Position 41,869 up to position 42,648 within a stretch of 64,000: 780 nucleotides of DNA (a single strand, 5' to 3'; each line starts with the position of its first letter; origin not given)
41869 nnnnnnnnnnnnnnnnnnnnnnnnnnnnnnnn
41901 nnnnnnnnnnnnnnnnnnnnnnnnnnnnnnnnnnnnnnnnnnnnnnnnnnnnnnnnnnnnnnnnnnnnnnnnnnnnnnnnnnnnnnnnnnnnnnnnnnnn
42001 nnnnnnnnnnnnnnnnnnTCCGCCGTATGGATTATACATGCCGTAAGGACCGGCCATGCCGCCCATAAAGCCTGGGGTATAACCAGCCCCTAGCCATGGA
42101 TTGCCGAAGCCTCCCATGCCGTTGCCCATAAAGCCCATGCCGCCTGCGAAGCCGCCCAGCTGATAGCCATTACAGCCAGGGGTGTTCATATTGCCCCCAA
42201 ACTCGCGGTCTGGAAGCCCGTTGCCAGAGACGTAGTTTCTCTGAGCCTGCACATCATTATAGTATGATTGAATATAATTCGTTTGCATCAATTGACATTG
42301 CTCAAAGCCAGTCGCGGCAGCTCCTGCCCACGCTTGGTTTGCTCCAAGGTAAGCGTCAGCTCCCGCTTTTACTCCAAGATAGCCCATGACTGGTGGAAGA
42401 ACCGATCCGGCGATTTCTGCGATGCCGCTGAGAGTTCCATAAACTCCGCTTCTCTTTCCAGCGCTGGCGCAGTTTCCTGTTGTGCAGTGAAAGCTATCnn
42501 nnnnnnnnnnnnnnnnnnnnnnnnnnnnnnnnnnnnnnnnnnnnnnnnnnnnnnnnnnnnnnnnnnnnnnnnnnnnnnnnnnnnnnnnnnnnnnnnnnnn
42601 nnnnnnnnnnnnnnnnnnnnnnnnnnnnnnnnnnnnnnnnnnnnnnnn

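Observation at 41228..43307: Secreted Gly/Met/Tyr/Pro low-complexity protein built on a 33-bp tandem repeat, (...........)n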

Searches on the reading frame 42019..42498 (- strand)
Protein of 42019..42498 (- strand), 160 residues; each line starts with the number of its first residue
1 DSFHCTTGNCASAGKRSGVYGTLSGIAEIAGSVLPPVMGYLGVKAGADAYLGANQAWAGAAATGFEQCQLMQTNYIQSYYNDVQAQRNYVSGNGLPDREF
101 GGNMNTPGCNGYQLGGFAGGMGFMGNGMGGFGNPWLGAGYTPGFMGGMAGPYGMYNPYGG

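Call 36: search_protein_representatives(alignment_id=A3)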
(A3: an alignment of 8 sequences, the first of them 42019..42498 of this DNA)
Query: 8 sequences, 228 profile positions. Proteins with E-value up to 0.001 (for the whole library): 159; up to 1e-10: 115; up to 1e-30: 47. The best 150 are listed.
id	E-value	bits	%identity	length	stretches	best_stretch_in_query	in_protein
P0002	1.0e-92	326.5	-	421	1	6-220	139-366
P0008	9.2e-79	280.9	-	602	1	20-226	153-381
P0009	5.4e-69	248.9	-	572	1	8-224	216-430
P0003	1.8e-67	243.9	-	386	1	48-214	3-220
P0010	1.3e-63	231.3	-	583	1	22-221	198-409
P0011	1.5e-61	224.6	-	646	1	12-220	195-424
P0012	2.8e-58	213.9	-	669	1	30-225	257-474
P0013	4.2e-57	210.0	-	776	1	24-227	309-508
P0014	8.3e-57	209.0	-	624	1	14-217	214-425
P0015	4.4e-50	187.0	-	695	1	18-227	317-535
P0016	1.2e-46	175.8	-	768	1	21-221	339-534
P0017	2.6e-46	174.7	-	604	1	29-227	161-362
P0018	4.9e-45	170.5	-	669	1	10-221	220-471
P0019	5.2e-45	170.4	-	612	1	12-224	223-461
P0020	3.4e-44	167.8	-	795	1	6-218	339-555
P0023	1.1e-43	166.1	-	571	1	12-220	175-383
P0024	1.1e-42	162.8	-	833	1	30-227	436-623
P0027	2.8e-42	161.5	-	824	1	8-218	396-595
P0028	4.9e-42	160.7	-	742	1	20-226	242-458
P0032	7.9e-41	156.8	-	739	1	16-228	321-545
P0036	3.9e-36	141.4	-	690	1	18-226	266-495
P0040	3.3e-34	135.1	-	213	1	49-215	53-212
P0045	1.7e-32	129.5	-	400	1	24-214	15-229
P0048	3.6e-32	128.4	-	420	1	20-215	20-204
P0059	2.1e-27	112.8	-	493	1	30-227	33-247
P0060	3.8e-27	112.0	-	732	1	8-219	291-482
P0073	1.3e-22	97.1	-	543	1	20-218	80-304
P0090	2.3e-17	80.0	-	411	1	40-226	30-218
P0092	3.8e-17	79.3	-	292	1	38-228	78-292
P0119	1.1e-10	58.1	-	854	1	9-226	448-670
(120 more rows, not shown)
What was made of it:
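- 42019..42540 (-): Family-defining core: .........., CxxC, the hydrophobic Ala/Gly-rich segment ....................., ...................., LPDR, CNGYQL and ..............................; frameshifts at about 42540 and 42500. A profile of this region finds 159 clusters (call 36).
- There are 159 clusters at E<=1e-3 and 115 at E<=1e-10 in 1.84 billion representatives (call 36).
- Tried and rejected: The exhaustive HMMER search was needed to see the family (call 36).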

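Call 39: list_cluster_members(proteins=[P0008, P0013, P0016, P0020, P0024, P0028, P0032, P0036, P0060, P0119])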
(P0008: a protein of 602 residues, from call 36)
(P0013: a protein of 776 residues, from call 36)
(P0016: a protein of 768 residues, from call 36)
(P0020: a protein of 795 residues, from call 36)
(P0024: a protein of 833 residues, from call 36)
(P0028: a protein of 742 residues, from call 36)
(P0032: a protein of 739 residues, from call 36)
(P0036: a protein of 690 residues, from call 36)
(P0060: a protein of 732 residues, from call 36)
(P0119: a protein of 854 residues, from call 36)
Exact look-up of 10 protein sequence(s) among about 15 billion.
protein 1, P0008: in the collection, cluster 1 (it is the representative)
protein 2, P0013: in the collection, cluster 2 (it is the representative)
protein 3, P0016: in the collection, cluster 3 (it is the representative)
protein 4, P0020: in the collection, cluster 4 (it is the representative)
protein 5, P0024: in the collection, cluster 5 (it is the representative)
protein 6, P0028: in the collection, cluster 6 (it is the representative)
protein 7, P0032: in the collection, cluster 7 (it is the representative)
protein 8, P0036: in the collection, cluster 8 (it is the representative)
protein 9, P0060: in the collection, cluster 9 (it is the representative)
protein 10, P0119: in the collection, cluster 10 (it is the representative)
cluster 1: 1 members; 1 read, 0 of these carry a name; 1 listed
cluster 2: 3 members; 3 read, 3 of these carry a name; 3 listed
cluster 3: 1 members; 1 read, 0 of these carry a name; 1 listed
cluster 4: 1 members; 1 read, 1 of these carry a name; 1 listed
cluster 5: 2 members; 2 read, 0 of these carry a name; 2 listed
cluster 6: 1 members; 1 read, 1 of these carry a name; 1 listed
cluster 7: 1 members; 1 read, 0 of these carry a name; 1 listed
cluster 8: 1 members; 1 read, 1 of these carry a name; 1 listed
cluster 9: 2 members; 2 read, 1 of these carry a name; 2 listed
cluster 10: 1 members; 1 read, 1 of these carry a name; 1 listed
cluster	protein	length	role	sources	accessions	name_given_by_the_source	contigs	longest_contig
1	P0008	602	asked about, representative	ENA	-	-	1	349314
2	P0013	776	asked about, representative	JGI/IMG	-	hypothetical protein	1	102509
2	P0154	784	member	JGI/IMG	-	hypothetical protein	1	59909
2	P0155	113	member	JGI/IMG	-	hypothetical protein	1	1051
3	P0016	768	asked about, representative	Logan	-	-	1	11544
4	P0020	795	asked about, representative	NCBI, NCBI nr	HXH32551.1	MAG TPA: hypothetical protein VNJ01_17255 [Bacteriovoracaceae bacterium] | hypothetical protein [Bacteriovoracaceae bacterium]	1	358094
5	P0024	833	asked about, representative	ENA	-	-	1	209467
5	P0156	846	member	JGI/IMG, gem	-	-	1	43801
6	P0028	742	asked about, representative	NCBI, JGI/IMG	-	hypothetical protein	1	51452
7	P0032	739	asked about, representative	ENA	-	-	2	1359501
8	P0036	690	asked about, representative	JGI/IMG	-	hypothetical protein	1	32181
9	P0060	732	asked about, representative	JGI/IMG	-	hypothetical protein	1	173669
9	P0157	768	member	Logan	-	-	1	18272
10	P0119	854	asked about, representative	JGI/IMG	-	hypothetical protein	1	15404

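Call 44: search_protein_families(library=ncbifam, proteins=[P0008, P0011, P0016, P0048, P0090], max_evalue=0.1)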
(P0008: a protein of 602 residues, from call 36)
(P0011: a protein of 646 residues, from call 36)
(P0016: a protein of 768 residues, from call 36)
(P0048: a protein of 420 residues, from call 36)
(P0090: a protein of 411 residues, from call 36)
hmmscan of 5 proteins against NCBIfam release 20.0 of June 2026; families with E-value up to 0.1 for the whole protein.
P0008 (602 aa): 0 families

P0011 (646 aa): 0 families

P0016 (768 aa): 0 families

P0048 (420 aa): 0 families

P0090 (411 aa): 0 families

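Call 53: predict_structure(alignment_id=A4)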
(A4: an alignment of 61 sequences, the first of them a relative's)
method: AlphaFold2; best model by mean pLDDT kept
length: 602 residues; sequences in the alignment: 61
mean_pLDDT: 55.7   pTM: 0.30
mean pLDDT of the five models: 55.7, 53.7, 53.5, 53.4, 53.2
residues with pLDDT >= 90: 32; 70-90: 159; 50-70: 116; < 50: 295
segments of 3 or more residues with pLDDT < 50: 16-19, 136-141, 144-153, 157-160, 190-218, 313-328, 349-530, 567-600
pLDDT, mean of each block of 10 residues (from residue 1): 60 55 88 93 89 91 69 73 82 77 59 56 74 56 46 48 64 70 64 39 41 45 70 85 84 81 84 82 73 57 63 45 41 61 61 36 35 33 32 33 34 35 35 34 35 37 34 36 35 35 34 35 41 69 75 77 54 36 36 40 42
secondary structure, 60 per line:
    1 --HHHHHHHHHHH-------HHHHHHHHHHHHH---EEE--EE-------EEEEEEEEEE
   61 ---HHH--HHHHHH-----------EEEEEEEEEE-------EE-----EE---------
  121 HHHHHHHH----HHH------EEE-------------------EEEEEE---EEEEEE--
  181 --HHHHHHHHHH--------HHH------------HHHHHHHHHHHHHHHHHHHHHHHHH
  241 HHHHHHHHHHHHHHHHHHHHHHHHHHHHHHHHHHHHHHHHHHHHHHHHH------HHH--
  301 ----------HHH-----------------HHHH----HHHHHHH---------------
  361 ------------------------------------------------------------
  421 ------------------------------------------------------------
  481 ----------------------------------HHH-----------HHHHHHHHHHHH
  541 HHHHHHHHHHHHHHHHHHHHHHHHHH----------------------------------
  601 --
elements in order: H3-13 H21-33 E37-39 E51-60 H69-74 E86-95 H121-128 E142-144 E164-169 E173-178 H183-192 H216-289 H331-334 H339-345 H529-566
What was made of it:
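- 42019..42540 (-): The region is predicted as a long helix with pLDDT 70-85 (call 53).
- AlphaFold2 on the intact relative P0008 with a 61-sequence alignment (call 53): confident head, long core helix (pLDDT 70-85), disordered residues 349-530, tail helix (pLDDT 69-77). No beta-barrel or other anchor fold is predicted (call 53). No beta-barrel is predicted and the last 34 residues have low confidence (call 53).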

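Call 58: fold_search(model_id=the predicted structure, library=pdb)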
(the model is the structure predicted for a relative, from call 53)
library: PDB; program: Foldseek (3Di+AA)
matches with E <= 10: 170; with E <= 0.001: 0
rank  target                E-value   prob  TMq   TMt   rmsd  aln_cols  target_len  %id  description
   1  1qu6_MODEL_1_A        3.4e-01  0.05  0.06  0.15  25.6       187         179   11  STRUCTURE OF THE DOUBLE-STRANDED RNA-BINDING DOMAIN OF THE PROTEIN KINASE PKR REVEALS THE MOLECULAR BASIS OF I (released 1999-12-23)
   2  2mdr_MODEL_1_A        9.1e-01  0.21  0.05  0.24   4.1        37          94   19  Solution structure of the third double-stranded RNA-binding domain (dsRBD3) of human adenosine-deaminase ADAR1 (released 2014-04-30)
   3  7cjg_B                1.5e+00  0.23  0.05  0.11   3.1        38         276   10  Structural and kinetic characterization of Porphyromonas gingivalis glutaminyl cyclase (released 2021-05-05)
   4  3cyg_B                1.6e+00  0.18  0.07  0.19   5.1        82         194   10  Crystal structure of an uncharacterized protein from Fervidobacterium nodosum Rt17-B1 (released 2008-05-13)
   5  8xcj_F                1.7e+00  0.01  0.06  0.07  23.0       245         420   12  Open State of central tail fiber of bacteriophage lambda upon binding to LamB (gpJ713-LamB complex) (released 2024-05-01)
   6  1qip_B                1.8e+00  0.05  0.07  0.18  15.9       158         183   13  HUMAN GLYOXALASE I COMPLEXED WITH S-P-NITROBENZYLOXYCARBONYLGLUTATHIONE (released 1999-11-24)
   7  2za0_B                1.9e+00  0.05  0.07  0.18  15.7       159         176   15  Crystal structure of mouse glyoxalase I complexed with methyl-gerfelin (released 2008-08-12)
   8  2pfc                  2.0e+00  0.06  0.06  0.14   8.6        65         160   14  Structure of Mycobacterium tuberculosis Rv0098 (released 2008-04-08)
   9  5esv_G                2.0e+00  0.03  0.06  0.13  12.6       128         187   12  Crystal Structure of Broadly Neutralizing Antibody CH03, Isolated from Donor CH0219, in Complex with Scaffolded Trimer (released 2015-12-16)
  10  4fai_A                2.2e+00  0.18  0.06  0.12   3.8        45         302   16  Crystal structure of mitochondrial isoform of glutaminyl cyclase from Drosophila melanogaster (released 2012-08-29)
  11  3nat_A                2.2e+00  0.09  0.06  0.19  12.7        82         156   13  Crystal Structure of Conserved Protein of Unknown Function EF_1977 from Enterococcus faecalis (released 2010-07-28)
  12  6m1u                  2.3e+00  0.08  0.05  0.20   5.9        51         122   14  Crystal structure of the vertebrate conserved region (VCR) of human METTL16 (released 2020-04-01)
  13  9hcd_7                2.3e+00  0.03  0.05  0.09   7.2        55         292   18  Mouse mitoribosome large subunit assembly intermediate (with uL16m) bound to MRM3-dimer, DDX28 and the MALSU-L0R8F8-mt (released 2025-06-11)
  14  3mr0_A                2.4e+00  0.06  0.07  0.21   8.9        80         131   15  Crystal Structure of Sensory Box Histidine Kinase/Response Regulator from Burkholderia thailandensis E264 (released 2010-06-23)
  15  4fbe_B                2.8e+00  0.15  0.06  0.12   3.7        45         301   16  Crystal structure of the C136A/C164A variant of mitochondrial isoform of glutaminyl cyclase from Drosophila melanogast (released 2012-08-29)
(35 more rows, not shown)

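Call 61: list_cluster_members(proteins=[P0011, P0012, P0017, P0023, P0027, P0045, P0048, P0059, P0073, P0090])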
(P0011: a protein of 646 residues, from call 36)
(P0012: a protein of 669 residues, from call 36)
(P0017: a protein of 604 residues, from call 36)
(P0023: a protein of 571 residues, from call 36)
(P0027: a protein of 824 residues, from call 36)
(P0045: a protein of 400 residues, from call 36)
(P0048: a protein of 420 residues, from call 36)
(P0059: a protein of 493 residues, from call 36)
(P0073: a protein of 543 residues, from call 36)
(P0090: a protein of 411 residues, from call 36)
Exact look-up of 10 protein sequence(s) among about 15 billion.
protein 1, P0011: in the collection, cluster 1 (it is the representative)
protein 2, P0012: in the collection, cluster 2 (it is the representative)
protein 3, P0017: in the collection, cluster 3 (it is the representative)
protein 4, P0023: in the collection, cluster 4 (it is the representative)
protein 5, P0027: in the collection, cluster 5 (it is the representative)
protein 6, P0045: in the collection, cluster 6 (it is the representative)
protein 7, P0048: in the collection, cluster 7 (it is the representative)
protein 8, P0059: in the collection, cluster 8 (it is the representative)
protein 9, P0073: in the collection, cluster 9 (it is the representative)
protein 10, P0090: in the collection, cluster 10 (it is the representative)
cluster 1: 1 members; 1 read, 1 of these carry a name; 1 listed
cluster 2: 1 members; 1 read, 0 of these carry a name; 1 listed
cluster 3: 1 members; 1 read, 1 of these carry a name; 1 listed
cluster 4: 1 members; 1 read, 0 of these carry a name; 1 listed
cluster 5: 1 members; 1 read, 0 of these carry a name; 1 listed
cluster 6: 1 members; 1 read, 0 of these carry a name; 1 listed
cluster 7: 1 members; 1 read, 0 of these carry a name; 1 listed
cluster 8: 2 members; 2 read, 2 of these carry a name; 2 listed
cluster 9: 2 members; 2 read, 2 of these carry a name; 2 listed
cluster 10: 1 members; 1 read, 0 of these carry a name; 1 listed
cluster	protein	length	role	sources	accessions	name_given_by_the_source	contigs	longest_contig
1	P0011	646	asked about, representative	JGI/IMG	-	hypothetical protein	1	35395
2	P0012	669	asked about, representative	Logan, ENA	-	-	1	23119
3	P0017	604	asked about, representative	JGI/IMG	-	hypothetical protein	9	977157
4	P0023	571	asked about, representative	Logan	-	-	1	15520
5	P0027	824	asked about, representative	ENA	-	-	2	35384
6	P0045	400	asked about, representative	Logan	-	-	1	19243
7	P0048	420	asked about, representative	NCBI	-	-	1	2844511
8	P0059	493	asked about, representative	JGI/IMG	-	hypothetical protein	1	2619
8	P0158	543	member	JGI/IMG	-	hypothetical protein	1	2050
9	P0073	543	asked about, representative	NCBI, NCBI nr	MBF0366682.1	MAG: hypothetical protein HQK50_14005 [Oligoflexia bacterium] | hypothetical protein [Oligoflexia bacterium]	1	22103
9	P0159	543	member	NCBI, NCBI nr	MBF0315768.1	MAG: hypothetical protein HQK52_20270 [Oligoflexia bacterium] | hypothetical protein [Oligoflexia bacterium]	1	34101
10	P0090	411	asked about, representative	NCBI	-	-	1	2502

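Call 63: search_protein_families(library=pfam, alignment_id=A4, max_evalue=0.01)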
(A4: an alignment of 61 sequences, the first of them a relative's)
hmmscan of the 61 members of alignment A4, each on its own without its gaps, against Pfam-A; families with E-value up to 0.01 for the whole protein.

A. member 1, P0008 (602 aa): 0 families

B. families by the number of members that match (of 61 scanned): 4 families
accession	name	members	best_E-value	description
PF11600.14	CAF1A_acidic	1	6.2e-05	Chromatin assembly factor 1 complex p150 subunit, acidic region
PF05672.16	MAP7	1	0.0054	MAP7 (E-MAP-115) family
PF15346.11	ARGLU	1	0.0058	Arginine and glutamate-rich 1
PF00404.24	Dockerin_1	1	0.0084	Dockerin type I domain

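Call 71: find_encoding_contigs(protein=P0092, flank=4000, max_places=2)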
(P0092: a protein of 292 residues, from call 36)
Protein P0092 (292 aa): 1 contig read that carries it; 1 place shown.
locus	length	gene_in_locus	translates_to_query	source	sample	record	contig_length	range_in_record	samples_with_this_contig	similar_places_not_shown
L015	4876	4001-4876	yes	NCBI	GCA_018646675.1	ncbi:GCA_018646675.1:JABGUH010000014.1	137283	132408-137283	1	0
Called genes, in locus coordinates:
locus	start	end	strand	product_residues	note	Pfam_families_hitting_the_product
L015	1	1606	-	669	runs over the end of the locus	PF03030:H_PPase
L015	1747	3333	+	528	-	PF03023:MurJ, PF01554:MatE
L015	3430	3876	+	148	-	-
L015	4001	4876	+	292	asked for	?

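Call 73: find_encoding_contigs(protein=P0040, flank=4000, max_places=2)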
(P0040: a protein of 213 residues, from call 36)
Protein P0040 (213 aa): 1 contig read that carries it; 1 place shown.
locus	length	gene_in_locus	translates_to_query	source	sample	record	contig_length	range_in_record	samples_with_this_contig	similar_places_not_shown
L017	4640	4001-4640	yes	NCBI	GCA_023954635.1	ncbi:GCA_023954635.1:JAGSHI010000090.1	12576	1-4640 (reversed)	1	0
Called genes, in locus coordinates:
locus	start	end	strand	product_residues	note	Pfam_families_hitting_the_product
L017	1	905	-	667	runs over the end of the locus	PF03030:H_PPase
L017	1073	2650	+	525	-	PF03023:MurJ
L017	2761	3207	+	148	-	-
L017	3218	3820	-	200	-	-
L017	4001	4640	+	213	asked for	?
